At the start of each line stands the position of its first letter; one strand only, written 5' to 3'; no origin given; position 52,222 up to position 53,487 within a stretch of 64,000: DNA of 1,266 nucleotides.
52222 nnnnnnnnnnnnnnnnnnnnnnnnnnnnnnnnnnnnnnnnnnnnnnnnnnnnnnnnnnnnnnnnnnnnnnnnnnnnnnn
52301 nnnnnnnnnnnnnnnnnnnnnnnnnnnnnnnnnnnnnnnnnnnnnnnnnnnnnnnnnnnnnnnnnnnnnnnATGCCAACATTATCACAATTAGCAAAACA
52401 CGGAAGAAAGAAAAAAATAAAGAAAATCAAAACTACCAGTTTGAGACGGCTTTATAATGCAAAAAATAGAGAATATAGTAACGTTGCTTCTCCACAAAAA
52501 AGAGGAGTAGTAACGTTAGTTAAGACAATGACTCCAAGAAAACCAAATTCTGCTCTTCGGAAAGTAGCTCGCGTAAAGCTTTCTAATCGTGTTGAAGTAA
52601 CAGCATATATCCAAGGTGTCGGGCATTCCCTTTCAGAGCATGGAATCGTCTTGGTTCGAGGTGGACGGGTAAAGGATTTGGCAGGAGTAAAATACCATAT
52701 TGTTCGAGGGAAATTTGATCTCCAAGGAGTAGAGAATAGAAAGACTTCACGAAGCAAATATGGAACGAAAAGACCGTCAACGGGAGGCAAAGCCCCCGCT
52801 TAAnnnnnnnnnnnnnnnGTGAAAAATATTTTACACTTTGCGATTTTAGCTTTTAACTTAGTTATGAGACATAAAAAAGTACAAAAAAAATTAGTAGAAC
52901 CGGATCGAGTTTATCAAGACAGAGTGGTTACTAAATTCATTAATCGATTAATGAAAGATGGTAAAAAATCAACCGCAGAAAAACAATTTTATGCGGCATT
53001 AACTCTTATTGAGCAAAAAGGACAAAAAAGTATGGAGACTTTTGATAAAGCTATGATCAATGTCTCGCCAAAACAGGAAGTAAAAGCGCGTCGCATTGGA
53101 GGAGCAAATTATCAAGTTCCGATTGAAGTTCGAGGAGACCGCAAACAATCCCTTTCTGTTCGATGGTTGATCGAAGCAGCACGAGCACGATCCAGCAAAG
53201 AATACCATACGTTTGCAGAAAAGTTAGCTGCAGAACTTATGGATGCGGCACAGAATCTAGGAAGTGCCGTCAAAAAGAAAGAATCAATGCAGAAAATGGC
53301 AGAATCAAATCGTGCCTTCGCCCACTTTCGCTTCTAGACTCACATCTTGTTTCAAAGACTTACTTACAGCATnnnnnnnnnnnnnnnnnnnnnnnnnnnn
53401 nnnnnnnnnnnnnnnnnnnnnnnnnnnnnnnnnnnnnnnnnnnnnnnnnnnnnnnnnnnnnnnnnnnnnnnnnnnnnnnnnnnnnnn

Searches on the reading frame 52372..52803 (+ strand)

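Call 44: search_protein_families(library=pfam, proteins=[window:52372-52803:+], max_evalue=0.05)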
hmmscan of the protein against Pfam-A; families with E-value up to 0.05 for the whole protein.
window:52372-52803:+ (143 aa): 1 family
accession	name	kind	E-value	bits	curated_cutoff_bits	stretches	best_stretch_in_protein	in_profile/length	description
PF00164.32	Ribosom_S12_S23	-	4.9e-31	107.1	22.3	1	39-135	10-108/110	Ribosomal protein S12/S23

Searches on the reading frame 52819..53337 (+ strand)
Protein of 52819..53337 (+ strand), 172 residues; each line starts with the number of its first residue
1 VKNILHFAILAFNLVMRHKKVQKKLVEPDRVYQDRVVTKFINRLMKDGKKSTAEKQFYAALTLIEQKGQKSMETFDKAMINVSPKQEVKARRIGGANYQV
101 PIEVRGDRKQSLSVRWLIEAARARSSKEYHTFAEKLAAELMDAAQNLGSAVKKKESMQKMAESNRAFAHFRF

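Call 44: search_protein_families(library=pfam, proteins=[window:52819-53337:+], max_evalue=0.05)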
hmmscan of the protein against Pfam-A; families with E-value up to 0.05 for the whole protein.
window:52819-53337:+ (172 aa): 2 families
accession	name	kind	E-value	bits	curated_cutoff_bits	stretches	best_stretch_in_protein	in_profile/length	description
PF00177.27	Ribosomal_S7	-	3e-53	179.9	24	1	16-165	1-148/148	Ribosomal protein S7p/S5e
PF13618.11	Gluconate_2-dh3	-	0.021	15.6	23.4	0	37-86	28-74/135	Gluconate 2-dehydrogenase subunit 3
